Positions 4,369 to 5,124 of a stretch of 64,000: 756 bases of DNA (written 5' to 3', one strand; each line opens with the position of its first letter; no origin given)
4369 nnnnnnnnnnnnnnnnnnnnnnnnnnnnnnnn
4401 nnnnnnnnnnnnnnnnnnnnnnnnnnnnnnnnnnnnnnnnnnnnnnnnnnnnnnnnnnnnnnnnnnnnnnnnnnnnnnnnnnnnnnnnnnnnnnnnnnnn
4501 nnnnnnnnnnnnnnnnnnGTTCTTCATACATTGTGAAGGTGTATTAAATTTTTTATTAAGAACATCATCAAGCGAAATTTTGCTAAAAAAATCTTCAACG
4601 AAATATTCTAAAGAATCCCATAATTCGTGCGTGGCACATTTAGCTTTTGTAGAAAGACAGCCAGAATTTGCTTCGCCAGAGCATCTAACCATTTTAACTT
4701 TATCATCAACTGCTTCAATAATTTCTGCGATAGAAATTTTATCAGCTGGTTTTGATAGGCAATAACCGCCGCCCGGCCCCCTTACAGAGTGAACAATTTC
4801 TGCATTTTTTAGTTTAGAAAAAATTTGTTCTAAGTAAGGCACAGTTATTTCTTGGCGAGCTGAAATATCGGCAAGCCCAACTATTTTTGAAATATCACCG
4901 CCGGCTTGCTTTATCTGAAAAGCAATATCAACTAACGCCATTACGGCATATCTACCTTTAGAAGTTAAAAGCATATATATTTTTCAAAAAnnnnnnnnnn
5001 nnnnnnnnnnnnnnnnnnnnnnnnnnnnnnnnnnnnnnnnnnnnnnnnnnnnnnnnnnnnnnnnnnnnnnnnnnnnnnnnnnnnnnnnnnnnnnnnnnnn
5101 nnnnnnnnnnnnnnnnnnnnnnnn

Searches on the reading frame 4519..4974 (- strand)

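Call 65: search_protein_families(library=pfam, proteins=[window:4519-4974:-], max_evalue=0.00001)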
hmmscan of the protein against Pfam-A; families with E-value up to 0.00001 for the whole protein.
window:4519-4974:- (152 aa): 1 family
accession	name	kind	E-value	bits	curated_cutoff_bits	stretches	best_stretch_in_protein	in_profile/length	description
PF02082.26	Rrf2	-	9.2e-34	116.9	30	1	3-140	1-131/132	Iron-dependent Transcriptional regulator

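Call 80: search_protein_families(library=ncbifam, proteins=[window:4519-4974:-], max_evalue=0.001)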
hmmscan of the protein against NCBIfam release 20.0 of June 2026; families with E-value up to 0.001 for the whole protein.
window:4519-4974:- (152 aa): 8 families
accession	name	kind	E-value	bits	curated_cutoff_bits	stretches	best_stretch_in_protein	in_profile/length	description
TIGR02010.1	IscR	equivalog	4.4e-48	162.5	207.55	1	1-142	1-133/135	Fe-S cluster assembly transcriptional regulator IscR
NF008110.0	PRK10857.1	equivalog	1.7e-38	132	275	1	1-142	1-133/164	Fe-S cluster assembly transcriptional regulator IscR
TIGR00738.1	rrf2_super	superfamily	5.6e-37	126.6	73.3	1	1-139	1-131/132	Rrf2 family transcriptional regulator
NF047409.1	Cys_reg_CymR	equivalog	1.6e-20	73.6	195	1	1-144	1-129/139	cysteine metabolism transcriptional regulator CymR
TIGR02944.1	suf_reg_Xantho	equivalog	5.8e-19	68.8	110.65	1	29-138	23-130/130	SUF system Fe-S cluster assembly regulator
NF008886.0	PRK11920.1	equivalog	2.6e-13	49.9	193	1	1-143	1-135/153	iron-responsive transcriptional regulator RirA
NF008240.0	PRK11014.1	equivalog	2.4e-10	40.6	182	1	1-141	1-130/141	nitric oxide-sensing transcriptional repressor NsrR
NF041852.1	trans_reg_HypR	equivalog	9e-06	25.7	180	1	48-141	39-135/139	redox-sensitive transcriptional regulator HypR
